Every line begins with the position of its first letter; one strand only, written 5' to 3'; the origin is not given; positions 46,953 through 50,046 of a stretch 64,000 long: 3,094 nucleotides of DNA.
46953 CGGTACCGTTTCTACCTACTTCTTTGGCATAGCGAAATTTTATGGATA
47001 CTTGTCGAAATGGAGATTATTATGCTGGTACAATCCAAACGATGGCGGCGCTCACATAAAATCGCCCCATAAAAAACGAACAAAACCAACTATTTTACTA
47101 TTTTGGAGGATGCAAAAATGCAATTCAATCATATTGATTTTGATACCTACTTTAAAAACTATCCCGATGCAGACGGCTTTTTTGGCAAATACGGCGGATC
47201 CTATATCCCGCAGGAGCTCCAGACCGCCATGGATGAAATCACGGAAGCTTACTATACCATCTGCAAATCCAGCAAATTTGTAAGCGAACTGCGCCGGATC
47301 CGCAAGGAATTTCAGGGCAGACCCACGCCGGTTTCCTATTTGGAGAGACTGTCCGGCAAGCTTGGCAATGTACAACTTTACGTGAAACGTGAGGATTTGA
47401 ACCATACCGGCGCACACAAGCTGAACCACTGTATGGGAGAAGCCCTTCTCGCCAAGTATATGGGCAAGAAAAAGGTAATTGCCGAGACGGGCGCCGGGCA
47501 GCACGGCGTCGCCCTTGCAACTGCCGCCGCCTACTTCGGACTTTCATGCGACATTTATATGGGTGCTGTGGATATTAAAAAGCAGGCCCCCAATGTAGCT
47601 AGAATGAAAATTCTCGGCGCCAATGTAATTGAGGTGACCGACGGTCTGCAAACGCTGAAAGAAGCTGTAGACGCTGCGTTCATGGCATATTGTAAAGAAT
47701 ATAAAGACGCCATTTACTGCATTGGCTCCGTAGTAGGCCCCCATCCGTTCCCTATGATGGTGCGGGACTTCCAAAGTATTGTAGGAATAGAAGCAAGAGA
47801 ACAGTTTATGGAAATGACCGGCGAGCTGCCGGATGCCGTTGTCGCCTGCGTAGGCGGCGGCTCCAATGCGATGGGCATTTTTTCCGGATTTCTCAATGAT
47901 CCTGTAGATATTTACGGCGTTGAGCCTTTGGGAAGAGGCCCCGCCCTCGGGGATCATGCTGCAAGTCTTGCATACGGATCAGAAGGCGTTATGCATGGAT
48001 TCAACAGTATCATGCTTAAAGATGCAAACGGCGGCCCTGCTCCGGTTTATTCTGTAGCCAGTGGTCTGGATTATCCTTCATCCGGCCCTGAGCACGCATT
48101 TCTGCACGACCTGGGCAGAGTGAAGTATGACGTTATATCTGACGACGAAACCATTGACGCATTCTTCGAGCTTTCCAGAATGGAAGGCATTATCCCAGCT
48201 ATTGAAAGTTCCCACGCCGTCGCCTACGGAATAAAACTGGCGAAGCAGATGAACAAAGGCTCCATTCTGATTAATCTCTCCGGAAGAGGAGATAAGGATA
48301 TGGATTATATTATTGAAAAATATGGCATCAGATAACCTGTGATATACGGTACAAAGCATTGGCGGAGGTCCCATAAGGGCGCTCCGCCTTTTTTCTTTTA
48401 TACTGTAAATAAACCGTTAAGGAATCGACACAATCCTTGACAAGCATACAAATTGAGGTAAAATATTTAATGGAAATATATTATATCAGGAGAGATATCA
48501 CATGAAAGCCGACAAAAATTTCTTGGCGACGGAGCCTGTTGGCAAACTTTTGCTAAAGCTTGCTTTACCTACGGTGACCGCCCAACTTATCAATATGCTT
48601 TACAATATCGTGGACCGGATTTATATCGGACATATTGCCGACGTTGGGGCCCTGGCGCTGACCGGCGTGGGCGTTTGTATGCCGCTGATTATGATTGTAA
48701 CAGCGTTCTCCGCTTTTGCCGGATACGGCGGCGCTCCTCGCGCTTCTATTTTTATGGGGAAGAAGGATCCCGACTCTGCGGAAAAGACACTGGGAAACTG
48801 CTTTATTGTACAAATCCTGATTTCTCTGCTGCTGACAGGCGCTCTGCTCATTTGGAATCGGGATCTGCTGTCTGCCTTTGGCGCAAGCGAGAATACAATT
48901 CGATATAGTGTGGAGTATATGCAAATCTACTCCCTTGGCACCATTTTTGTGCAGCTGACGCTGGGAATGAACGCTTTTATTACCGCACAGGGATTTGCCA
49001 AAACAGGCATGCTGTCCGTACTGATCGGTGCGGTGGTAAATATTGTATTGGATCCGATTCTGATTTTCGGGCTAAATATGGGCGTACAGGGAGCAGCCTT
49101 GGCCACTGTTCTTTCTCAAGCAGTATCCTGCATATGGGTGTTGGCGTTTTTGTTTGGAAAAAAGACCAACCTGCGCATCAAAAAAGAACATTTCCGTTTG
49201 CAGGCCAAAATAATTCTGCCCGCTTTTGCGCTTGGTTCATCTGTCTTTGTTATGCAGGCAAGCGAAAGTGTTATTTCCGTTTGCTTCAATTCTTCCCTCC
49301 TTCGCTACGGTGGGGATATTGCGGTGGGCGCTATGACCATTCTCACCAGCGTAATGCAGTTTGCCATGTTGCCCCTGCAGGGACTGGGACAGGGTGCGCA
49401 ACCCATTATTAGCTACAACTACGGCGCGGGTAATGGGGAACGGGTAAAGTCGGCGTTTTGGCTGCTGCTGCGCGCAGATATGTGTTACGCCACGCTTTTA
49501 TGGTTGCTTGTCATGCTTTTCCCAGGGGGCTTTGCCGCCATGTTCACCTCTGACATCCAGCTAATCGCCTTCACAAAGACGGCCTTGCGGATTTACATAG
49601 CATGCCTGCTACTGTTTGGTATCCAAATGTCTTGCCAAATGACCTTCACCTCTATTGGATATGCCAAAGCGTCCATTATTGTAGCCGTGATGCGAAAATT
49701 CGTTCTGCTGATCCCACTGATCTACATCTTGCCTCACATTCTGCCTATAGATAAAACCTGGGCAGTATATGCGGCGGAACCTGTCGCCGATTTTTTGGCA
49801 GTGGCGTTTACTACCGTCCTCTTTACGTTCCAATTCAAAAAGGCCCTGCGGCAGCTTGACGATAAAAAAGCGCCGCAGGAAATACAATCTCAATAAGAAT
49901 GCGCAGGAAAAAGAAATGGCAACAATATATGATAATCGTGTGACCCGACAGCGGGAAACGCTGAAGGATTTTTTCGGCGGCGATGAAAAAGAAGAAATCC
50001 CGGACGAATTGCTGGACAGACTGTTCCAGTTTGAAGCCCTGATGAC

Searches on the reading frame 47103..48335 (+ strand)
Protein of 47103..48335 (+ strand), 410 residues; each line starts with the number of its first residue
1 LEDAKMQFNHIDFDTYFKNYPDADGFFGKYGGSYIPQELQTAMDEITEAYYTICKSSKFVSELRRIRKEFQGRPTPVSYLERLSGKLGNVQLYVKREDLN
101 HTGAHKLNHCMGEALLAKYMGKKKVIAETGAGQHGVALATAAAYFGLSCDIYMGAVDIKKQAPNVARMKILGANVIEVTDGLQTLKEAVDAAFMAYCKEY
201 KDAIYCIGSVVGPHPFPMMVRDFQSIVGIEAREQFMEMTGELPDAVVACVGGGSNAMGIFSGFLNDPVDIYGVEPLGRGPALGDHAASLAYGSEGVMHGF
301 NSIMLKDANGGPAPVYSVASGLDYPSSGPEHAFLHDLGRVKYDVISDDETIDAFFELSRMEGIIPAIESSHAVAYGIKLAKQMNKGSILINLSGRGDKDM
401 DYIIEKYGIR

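Call 29: search_protein_families(library=pfam, proteins=[window:47103-48335:+])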
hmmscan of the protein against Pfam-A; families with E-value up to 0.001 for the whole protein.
window:47103-48335:+ (410 aa): 1 family
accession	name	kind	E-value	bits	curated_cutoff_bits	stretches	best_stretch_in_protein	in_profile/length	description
PF00291.31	PALP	-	1.2e-39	136.8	35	1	71-394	4-295/295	Pyridoxal-phosphate dependent enzyme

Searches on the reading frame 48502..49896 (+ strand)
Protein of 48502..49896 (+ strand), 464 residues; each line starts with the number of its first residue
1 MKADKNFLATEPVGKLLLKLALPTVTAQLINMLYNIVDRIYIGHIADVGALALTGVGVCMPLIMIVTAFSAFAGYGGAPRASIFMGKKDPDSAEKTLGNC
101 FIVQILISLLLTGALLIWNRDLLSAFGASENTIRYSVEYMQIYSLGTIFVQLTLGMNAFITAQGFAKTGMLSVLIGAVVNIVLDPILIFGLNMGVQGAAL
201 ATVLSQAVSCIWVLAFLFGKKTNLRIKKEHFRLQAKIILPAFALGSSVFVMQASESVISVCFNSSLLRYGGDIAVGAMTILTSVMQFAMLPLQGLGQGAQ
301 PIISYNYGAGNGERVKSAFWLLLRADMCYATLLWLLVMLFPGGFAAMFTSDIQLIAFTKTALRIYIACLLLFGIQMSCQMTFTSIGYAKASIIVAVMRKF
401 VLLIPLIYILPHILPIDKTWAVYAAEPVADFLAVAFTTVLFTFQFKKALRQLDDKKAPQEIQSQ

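Call 29: search_protein_families(library=pfam, proteins=[window:48502-49896:+])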
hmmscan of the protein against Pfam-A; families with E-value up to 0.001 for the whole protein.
window:48502-49896:+ (464 aa): 1 family
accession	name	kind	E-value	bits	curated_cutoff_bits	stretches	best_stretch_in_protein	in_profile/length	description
PF01554.23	MatE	-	2.3e-44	151.3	24.9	2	23-186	1-161/161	MatE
